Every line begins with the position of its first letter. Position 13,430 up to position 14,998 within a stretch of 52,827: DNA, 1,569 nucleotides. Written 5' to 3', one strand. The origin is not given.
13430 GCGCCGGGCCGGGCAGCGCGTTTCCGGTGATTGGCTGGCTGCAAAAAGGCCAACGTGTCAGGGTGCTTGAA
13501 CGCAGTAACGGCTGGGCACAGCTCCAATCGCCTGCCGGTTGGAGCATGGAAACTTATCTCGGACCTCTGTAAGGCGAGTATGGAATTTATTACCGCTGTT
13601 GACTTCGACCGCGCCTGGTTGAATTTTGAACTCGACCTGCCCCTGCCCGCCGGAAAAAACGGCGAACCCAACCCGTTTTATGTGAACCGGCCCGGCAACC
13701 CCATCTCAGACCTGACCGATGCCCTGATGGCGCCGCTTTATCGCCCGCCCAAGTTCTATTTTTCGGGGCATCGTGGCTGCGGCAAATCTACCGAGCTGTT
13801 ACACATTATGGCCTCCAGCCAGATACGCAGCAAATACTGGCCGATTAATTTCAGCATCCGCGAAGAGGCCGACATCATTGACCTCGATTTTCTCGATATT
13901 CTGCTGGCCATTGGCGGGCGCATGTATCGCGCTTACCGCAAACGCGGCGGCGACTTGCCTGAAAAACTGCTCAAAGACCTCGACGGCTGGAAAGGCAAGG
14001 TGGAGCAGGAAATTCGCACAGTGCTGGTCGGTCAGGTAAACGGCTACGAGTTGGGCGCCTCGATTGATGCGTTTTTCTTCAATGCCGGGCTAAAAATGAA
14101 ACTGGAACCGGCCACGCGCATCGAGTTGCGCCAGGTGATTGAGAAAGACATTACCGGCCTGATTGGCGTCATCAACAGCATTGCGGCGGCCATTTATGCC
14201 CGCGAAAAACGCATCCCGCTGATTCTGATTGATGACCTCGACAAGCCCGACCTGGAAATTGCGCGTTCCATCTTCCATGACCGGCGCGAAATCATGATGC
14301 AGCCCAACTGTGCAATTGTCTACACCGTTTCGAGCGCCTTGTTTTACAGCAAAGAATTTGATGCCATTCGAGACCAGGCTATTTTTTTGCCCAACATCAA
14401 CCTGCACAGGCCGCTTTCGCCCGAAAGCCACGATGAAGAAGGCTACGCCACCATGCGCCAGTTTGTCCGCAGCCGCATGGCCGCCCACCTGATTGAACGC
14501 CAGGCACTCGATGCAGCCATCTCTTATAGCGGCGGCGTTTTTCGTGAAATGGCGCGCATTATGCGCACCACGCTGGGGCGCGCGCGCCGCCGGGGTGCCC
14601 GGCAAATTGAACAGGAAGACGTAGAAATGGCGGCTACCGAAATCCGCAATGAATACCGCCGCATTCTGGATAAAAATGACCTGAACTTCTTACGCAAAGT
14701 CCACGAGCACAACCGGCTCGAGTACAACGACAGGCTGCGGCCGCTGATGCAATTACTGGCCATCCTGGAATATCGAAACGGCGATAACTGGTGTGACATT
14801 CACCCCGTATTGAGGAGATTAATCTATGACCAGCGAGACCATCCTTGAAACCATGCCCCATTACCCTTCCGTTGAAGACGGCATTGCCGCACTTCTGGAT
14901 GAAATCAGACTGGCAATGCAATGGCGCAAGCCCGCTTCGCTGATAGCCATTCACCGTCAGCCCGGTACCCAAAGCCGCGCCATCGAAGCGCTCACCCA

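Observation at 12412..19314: Candidate undescribed five-gene module: GH25-SH3b muramidase, ORC/STAND-like ATPase, TPR protein, 3-TM protein with a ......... motif, and an unknown protein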

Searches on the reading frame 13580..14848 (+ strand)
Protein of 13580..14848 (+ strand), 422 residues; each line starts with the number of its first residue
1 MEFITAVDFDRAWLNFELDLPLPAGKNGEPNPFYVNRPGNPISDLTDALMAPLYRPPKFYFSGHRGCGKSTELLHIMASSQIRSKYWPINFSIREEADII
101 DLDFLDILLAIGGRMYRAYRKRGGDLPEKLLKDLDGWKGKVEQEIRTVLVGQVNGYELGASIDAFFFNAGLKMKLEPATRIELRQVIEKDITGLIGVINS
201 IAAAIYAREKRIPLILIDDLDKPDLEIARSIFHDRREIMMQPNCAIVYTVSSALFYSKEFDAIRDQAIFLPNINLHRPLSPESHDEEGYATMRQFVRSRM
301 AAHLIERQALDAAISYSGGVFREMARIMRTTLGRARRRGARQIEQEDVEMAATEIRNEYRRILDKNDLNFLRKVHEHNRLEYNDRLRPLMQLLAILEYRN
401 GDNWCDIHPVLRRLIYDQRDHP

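Call 4: search_protein_families(library=pfam, proteins=[window:13580-14848:+], max_evalue=0.01)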
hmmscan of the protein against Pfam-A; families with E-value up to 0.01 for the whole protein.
window:13580-14848:+ (422 aa): 1 family
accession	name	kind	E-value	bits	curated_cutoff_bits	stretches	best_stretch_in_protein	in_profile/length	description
PF10236.15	DAP3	-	0.0023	17.7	23.1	0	58-79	25-46/311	Mitochondrial ribosomal death-associated protein 3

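Call 5: search_protein_families(library=padloc, proteins=[window:13580-14848:+], max_evalue=0.1)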
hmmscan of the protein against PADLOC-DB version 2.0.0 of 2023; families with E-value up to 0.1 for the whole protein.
window:13580-14848:+ (422 aa): 0 families

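Call 6: search_protein_families(library=ncbifam, proteins=[window:13580-14848:+], max_evalue=0.1)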
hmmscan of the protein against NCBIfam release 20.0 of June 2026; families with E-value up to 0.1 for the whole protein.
window:13580-14848:+ (422 aa): 2 families
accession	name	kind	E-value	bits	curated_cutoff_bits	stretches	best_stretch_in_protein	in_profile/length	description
NF003090.0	PRK04017.1-1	equivalog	0.005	16.6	120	0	167-195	84-112/132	hypothetical protein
NF047389.1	ATPase_Sll1717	subfamily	0.0062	15.7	75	1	53-222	27-196/454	P-loop ATPase, Sll1717 family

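Call 7: search_protein_families(library=phrogs, proteins=[window:13580-14848:+], max_evalue=0.1)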
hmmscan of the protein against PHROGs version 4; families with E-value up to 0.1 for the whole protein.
window:13580-14848:+ (422 aa): 0 families

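Call 8: find_homologous_proteins(query=window:13580-14848:+)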
Query window:13580-14848:+ (422 aa): 1423 proteins with E <= 0.001 among 8000 candidates; the best 120 are listed.
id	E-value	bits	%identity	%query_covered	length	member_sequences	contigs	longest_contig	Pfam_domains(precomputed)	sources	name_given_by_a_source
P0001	6.6e-284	959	100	100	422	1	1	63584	-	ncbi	-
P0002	2.2e-283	958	100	100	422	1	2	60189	-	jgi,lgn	jgi:hypothetical protein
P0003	1.2e-250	850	88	99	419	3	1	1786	-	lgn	-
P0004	8.8e-250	847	88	99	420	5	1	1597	-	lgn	-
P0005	1.1e-245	833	87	99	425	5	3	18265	-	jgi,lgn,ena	jgi:hypothetical protein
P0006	2.6e-242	822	86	99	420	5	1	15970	-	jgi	jgi:hypothetical protein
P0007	7.0e-241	818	85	99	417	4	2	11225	-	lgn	-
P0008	1.6e-239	813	85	99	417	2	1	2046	-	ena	-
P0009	2.9e-239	812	84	99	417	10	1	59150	-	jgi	jgi:hypothetical protein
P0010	1.6e-234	797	83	99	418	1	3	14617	-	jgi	jgi:hypothetical protein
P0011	1.3e-232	790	82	99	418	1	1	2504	-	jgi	-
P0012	1.4e-232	790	81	99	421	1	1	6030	-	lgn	-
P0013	2.5e-232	789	81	99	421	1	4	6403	-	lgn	-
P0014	6.6e-231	785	80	99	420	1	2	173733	-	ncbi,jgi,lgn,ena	-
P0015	1.9e-230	783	80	99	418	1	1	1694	-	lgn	-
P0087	6.4e-212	722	74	98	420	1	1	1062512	-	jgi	jgi:hypothetical protein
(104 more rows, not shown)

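Call 11: find_related_loci(query=window:13580-14848:+, collection=genome_contigs, flank=10000)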
Query window:13580-14848:+ (422 aa) in genome_contigs; peptide patterns used: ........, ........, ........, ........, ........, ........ (x = any residue, [..] = any of these).
166 stretches matched a pattern; 112 encode a relative of the query (tblastn E <= 1e-3); the best 80 are kept; 80 distinct loci.
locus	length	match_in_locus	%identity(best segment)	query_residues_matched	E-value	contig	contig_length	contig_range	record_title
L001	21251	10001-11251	89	1-417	0e+0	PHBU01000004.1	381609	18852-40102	MAG: Chloroflexi bacterium HGW-Chloroflexi-6 bjp_ig2157_scaffold_5, whole genome shotgun sequence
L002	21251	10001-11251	87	1-417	0e+0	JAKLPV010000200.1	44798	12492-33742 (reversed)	MAG: Anaerolineae bacterium isolate bin S2.119 k141_635659, whole genome shotgun sequence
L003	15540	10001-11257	80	1-419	0e+0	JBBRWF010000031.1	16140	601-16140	MAG: Anaerolineales bacterium isolate La4_concoct.061 La4_concoct.061_K_2450739_L_16140_cov_9.0000, whole genome shotgun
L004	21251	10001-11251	88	1-417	0e+0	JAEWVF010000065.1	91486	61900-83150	MAG: Chloroflexota bacterium isolate OH_SDB_50 k127_650185, whole genome shotgun sequence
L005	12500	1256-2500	80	1-415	0e+0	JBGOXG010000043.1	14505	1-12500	MAG: Anaerolineae bacterium isolate OBJ_0618_130150_72 k141_940606_length_14505_cov_27.6703, whole genome shotgun sequen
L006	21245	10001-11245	79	1-415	0e+0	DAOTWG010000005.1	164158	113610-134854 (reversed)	MAG TPA_asm: Anaerolineales bacterium isolate H12_122 k73_9229, whole genome shotgun sequence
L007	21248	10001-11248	79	1-416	0e+0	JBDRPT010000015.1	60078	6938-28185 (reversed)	MAG: Chloroflexota bacterium isolate MEGAHIT-group-2.133 k141_188191, whole genome shotgun sequence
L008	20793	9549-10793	78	1-415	0e+0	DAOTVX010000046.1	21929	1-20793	MAG TPA_asm: Anaerolineales bacterium isolate H111_87 k127_664215, whole genome shotgun sequence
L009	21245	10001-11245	78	1-415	0e+0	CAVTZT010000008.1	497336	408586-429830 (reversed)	MAG: uncultured Chloroflexia bacterium isolate MFD04408.bin.2.42 genome assembly, contig: contig_31265, whole genome sho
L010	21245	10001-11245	79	1-415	0e+0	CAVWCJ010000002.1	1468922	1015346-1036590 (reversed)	MAG: uncultured Chloroflexia bacterium isolate MFD03726.bin.1.63 genome assembly, contig: contig_28820, whole genome sho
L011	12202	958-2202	76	1-415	0e+0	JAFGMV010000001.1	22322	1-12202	MAG: Anaerolineales bacterium isolate Zod_Metabat.498 k87_31382, whole genome shotgun sequence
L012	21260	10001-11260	74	1-421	0e+0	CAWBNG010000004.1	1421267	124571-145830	MAG: uncultured Chloroflexia bacterium isolate MFD02416.bin.1.275 genome assembly, contig: contig_24719, whole genome sh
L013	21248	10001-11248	75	2-418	0e+0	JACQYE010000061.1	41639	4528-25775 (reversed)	MAG: Chloroflexi bacterium isolate NC_groundwater_1533_Pr4_S-0.65um_58_9 SR1-18-Sp65_coassembly_scaffold_25000, whole ge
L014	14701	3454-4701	73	2-418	0e+0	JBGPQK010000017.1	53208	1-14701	MAG: Anaerolineae bacterium isolate OBJ1_062018_150_34 k141_448267_length_53208_cov_24.0401, whole genome shotgun sequen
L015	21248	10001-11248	76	2-418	0e+0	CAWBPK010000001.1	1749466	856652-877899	MAG: uncultured Chloroflexia bacterium isolate MFD01299.bin.1.98 genome assembly, contig: contig_10252, whole genome sho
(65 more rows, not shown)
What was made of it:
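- Checked: G2 homologues align from residue 1 (calls 8, 11).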

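Call 15: search_solved_structures(query=window:13580-14848:+, max_evalue=10)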
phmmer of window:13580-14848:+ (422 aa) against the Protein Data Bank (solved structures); distinct sequences matched with E-value up to 10: 3.
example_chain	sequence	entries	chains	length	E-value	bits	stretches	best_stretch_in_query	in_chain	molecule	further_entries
1h7v_A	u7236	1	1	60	0.86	11.8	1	33-62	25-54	RUBREDOXIN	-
1dx8_A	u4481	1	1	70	1.1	11.5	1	34-63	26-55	RUBREDOXIN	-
1una_A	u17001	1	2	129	1.2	11.3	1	137-207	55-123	GA UNASSEMBLED COAT PROTEIN DIMER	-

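Call 18: search_protein_representatives(protein=window:13580-14848:+)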
Query: 422 residues. Proteins with E-value up to 0.001 (for the whole library): 2372; up to 1e-10: 1194; up to 1e-30: 203. The best 150 are listed.
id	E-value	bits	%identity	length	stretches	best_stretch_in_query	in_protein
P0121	8.5e-140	482.9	55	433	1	1-417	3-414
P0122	1.6e-119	416.1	48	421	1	5-415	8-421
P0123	1.1e-115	403.5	48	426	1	3-416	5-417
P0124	1.1e-111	390.4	46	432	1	4-415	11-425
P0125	7.8e-108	377.6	45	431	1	2-419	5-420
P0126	9.6e-107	374.0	49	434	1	5-414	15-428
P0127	2.7e-99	349.5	42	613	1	2-416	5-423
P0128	4.5e-92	325.7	41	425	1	3-415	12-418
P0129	1.8e-89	317.1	44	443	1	9-416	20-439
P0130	7.6e-87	308.5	40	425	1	5-417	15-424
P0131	4.5e-86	306.0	40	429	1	6-416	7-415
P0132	3.4e-82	293.2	68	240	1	2-182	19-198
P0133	9.5e-82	291.7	40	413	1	6-419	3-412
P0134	3.1e-79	283.5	37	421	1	9-417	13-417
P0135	4.9e-77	276.2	42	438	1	6-415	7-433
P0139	1.2e-74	268.4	45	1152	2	193-413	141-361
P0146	3.2e-62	227.4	34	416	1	8-415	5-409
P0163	2.8e-55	204.5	31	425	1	27-416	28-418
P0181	3.0e-50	187.9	30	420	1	31-415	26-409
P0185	3.3e-49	184.5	30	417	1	8-419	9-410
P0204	1.6e-45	172.4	29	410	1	30-415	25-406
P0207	2.8e-44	168.3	31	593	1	29-418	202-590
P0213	4.0e-43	164.5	32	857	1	27-390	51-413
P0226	2.1e-41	158.8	28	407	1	10-414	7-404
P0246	6.2e-38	147.4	26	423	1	9-418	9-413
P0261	7.4e-36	140.5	46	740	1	239-413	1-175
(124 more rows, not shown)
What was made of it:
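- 13580..14848 (+): Orc1/Cdc6-like AAA+ ATPase with a C-terminal winged helix; one half of the core pair. The family spans 2372 clusters at 50% identity (call 18).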

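Call 20: search_protein_families(library=pfam, alignment_id=A1, max_evalue=0.01)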
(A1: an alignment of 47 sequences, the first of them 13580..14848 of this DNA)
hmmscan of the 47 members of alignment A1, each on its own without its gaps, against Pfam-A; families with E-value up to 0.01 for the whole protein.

A. member 1, window:13580-14848:+ (422 aa): 1 family
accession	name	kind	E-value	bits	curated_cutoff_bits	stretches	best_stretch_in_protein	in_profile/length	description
PF10236.15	DAP3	-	0.0023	17.7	23.1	0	58-79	25-46/311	Mitochondrial ribosomal death-associated protein 3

B. families by the number of members that match (of 47 scanned): 24 families
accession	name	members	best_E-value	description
PF13191.12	AAA_16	37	1.7e-07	AAA ATPase domain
PF07693.20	KAP_NTPase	19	1.8e-12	KAP family P-loop domain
PF13401.12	AAA_22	18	2e-07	AAA domain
PF25199.1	nSTAND_NTPase5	10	0.00014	Novel STAND NTPase 5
PF01637.24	ATPase_2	9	1e-06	ATPase domain predominantly from Archaea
PF13173.12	AAA_14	8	9.7e-05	AAA domain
PF10236.15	DAP3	7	0.00051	Mitochondrial ribosomal death-associated protein 3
PF24883.2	NPHP3_N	6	6e-07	Nephrocystin 3, N-terminal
PF24389.1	ORC-CDC6-like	6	4e-05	ORC-CDC6-like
PF12775.13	AAA_7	5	0.00029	P-loop containing dynein motor region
PF00005.33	ABC_tran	4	0.0014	ABC transporter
PF05729.18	NACHT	3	8.2e-07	NACHT domain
PF00448.28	SRP54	3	0.00067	SRP54-type protein, GTPase domain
PF00437.27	T2SSE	3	0.00096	Type II/IV secretion system protein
PF09820.16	AAA-ATPase_like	2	0.00061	Predicted AAA-ATPase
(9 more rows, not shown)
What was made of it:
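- Closest known: P-loop ATPase, Sll1717 family. Same: KAP_NTPase hits 19 of 47 (best 1.8e-12, call 20).
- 37 of 47 family members hit AAA_16 (call 20).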

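Call 21: search_solved_structures(query=A1, max_evalue=10, show_alignments=2)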
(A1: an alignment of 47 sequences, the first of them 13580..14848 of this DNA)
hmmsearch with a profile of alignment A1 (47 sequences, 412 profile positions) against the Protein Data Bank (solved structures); distinct sequences matched with E-value up to 10: 198 (the best 60 are shown).
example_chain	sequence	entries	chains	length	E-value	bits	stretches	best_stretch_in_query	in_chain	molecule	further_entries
3dm9_B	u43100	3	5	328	0.00034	22.7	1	40-92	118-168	Signal recognition particle receptor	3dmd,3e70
8glu_G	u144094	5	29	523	0.0015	20.6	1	47-73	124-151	Transposon Tn7 transposition protein TnsC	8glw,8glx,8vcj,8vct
7mbw_A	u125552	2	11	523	0.0015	20.6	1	47-73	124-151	Transposon Tn7 transposition protein TnsC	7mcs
8yl6_C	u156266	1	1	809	0.0019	20.3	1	37-119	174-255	Probable disease resistance protein At5g66900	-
2chq_A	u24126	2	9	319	0.002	20.2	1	298-359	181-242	REPLICATION FACTOR C SMALL SUBUNIT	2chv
2chg_A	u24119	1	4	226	0.0051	18.9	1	298-337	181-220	REPLICATION FACTOR C SMALL SUBUNIT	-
7np7_C1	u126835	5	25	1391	0.021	16.8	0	53-80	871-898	ESX-5 secretion system protein EccC5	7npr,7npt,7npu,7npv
2px0_A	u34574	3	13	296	0.024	16.7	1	52-100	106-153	Flagellar biosynthesis protein flhF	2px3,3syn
1via_A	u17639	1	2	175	0.035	16.1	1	52-93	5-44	shikimate kinase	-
7rzy_1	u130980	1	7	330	0.044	15.8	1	206-344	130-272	Tn6677 Vibrio cholerae transposon TnsC (VchTnsC)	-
9sh6_E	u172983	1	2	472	0.047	15.7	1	27-175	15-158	Guanine nucleotide-binding protein alpha-1 subunit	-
6oje_A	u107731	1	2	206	0.049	15.6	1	50-75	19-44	Leucine-rich repeat serine/threonine-protein kinase 2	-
7ufi_1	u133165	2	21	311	0.05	15.6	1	206-344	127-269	VchTnsC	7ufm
6xaf_A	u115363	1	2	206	0.05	15.6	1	50-75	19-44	Leucine-rich repeat serine/threonine-protein kinase 2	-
6ojf_A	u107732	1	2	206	0.05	15.6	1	50-75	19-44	Leucine-rich repeat serine/threonine-protein kinase 2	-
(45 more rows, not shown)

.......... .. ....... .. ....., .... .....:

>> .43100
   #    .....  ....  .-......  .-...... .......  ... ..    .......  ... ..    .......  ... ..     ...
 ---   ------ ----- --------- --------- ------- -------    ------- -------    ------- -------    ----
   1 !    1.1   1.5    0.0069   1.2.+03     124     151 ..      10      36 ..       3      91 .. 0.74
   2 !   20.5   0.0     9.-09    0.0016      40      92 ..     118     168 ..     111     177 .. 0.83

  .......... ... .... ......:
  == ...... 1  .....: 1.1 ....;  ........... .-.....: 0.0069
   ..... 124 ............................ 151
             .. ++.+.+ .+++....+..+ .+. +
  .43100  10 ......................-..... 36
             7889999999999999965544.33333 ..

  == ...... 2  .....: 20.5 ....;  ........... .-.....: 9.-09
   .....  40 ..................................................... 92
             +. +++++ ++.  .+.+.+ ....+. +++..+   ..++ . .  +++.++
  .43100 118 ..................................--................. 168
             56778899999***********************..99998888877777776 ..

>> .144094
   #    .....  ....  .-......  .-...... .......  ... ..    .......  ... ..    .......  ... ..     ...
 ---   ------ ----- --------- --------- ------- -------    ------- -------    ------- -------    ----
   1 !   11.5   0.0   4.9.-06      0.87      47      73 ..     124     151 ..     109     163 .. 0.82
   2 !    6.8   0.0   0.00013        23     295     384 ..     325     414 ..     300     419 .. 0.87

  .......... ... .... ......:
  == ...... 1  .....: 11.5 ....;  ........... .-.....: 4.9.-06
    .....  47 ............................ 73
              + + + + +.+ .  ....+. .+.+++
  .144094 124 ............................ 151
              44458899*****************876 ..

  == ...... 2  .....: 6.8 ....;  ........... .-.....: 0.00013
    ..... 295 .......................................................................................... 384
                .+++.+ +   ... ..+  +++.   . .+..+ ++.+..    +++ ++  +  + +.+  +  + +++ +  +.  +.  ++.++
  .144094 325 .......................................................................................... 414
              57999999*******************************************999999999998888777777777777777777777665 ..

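Call 22: find_encoding_contigs(protein=P0087, flank=10000, max_places=2)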
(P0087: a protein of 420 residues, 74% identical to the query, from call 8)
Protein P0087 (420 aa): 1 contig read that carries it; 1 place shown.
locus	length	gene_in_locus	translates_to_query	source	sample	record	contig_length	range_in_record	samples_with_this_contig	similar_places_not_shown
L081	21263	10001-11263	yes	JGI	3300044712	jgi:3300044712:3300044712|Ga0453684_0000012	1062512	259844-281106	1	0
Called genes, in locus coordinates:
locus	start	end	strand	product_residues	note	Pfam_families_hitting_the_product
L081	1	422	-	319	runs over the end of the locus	PF01663:Phosphodiest, PF01676:Metalloenzyme, PF00884:Sulfatase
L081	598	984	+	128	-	PF00436:SSB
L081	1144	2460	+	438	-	PF05977:MFS_3, PF07690:MFS_1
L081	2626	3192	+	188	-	PF01797:Y1_Tnp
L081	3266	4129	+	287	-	PF14338:Mrr_N (faint), PF04471:Mrr_cat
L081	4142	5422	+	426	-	PF13176:TPR_7 (faint), PF13432:TPR_16 (faint), PF13424:TPR_12 (faint), PF14559:TPR_19 (faint), PF07719:TPR_2 (faint), PF13181:TPR_8 (faint), PF23914:TPR_CcmH_CycH (faint), PF13428:TPR_14 (weak), +4 more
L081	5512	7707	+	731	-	PF16927:HisKA_7TM, PF08448:PAS_4 (weak), PF13426:PAS_9 (weak), PF13185:GAF_2, PF07730:HisKA_3, PF13581:HATPase_c_2, PF02518:HATPase_c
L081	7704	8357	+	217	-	PF00072:Response_reg, PF13384:HTH_23 (faint), PF00196:GerE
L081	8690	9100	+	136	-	PF02381:MraZ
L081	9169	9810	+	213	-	PF00072:Response_reg, PF00196:GerE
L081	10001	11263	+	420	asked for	-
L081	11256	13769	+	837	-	PF13424:TPR_12, PF00515:TPR_1, PF13414:TPR_11, PF13424:TPR_12, PF00515:TPR_1, PF07719:TPR_2, PF13414:TPR_11, PF13424:TPR_12, +45 more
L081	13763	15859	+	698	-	-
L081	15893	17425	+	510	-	PF00515:TPR_1 (weak), PF07719:TPR_2 (weak), PF13414:TPR_11, PF13424:TPR_12, PF07719:TPR_2 (weak), PF13181:TPR_8 (weak), PF13414:TPR_11, PF00515:TPR_1 (weak), +15 more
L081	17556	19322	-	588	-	PF08439:Peptidase_M3_N, PF01432:Peptidase_M3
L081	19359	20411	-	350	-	PF01926:MMR_HSR1 (weak), PF06071:YchF-GTPase_C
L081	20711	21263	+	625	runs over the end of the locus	PF13174:TPR_6 (faint), PF25062:ARM_TT21_N (weak), PF00515:TPR_1, PF07719:TPR_2, PF13181:TPR_8 (weak), PF13414:TPR_11, PF12895:ANAPC3 (weak), PF13432:TPR_16 (weak), +15 more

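Call 23: find_encoding_contigs(protein=P0014, flank=10000, max_places=2)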
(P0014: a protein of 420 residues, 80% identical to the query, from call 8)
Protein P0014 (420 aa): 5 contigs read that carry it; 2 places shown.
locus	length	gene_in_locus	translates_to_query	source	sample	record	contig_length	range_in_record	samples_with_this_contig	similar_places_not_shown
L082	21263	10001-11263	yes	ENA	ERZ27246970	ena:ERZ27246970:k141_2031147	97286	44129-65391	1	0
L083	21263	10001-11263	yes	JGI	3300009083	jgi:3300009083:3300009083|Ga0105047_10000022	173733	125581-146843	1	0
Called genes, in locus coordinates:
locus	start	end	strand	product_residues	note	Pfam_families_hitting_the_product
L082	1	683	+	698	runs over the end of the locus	PF00662:Proton_antipo_N, PF00361:Proton_antipo_M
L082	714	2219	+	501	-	PF00361:Proton_antipo_M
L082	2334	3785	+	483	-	PF00361:Proton_antipo_M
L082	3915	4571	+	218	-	PF00702:Hydrolase, PF12710:HAD (weak), PF13419:HAD_2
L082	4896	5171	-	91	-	-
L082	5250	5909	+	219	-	PF00072:Response_reg, PF00196:GerE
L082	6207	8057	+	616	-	PF00989:PAS (weak), PF08448:PAS_4 (faint), PF13426:PAS_9 (weak), PF07730:HisKA_3, PF02518:HATPase_c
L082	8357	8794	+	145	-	PF02381:MraZ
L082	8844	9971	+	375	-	PF01183:Glyco_hydro_25, PF06347:SH3_4 (faint), PF08239:SH3_3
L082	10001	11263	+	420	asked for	-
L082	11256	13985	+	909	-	PF09295:ChAPs (faint), PF25063:ARM_TT21_C (faint), PF13432:TPR_16, PF14559:TPR_19 (weak), PF00515:TPR_1 (weak), PF13414:TPR_11, PF13432:TPR_16, PF13424:TPR_12, +14 more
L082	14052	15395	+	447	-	-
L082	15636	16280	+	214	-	-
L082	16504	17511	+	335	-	PF00487:FA_desaturase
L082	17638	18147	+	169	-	-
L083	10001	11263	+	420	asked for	-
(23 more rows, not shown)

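Call 24: find_encoding_contigs(protein=P0181, flank=8000, max_places=2)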
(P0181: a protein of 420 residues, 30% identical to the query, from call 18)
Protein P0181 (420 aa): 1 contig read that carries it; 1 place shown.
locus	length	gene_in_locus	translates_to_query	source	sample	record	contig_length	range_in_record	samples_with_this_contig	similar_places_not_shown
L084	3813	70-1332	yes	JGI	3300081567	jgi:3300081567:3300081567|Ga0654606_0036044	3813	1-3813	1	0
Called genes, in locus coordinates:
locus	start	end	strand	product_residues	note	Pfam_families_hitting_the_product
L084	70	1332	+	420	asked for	PF13191:AAA_16 (weak)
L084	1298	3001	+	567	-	PF18768:RNPP_C (weak), PF13424:TPR_12, PF00515:TPR_1 (weak), PF07719:TPR_2 (weak), PF13181:TPR_8 (weak), PF13424:TPR_12, PF00515:TPR_1 (weak), PF13424:TPR_12, +18 more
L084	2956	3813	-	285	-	?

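Call 31: search_dna_similar(query=window:13580-14848:+, collection=phages, mode=protein, max_evalue=0.001, max_rows=10)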
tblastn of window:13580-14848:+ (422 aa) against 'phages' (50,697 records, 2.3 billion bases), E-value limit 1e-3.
No match.

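Call 32: search_dna_similar(query=window:13580-14848:+, collection=plasmids, mode=protein, max_evalue=0.001, max_rows=15)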
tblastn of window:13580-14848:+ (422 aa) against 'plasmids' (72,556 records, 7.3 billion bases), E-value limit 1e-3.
No match.
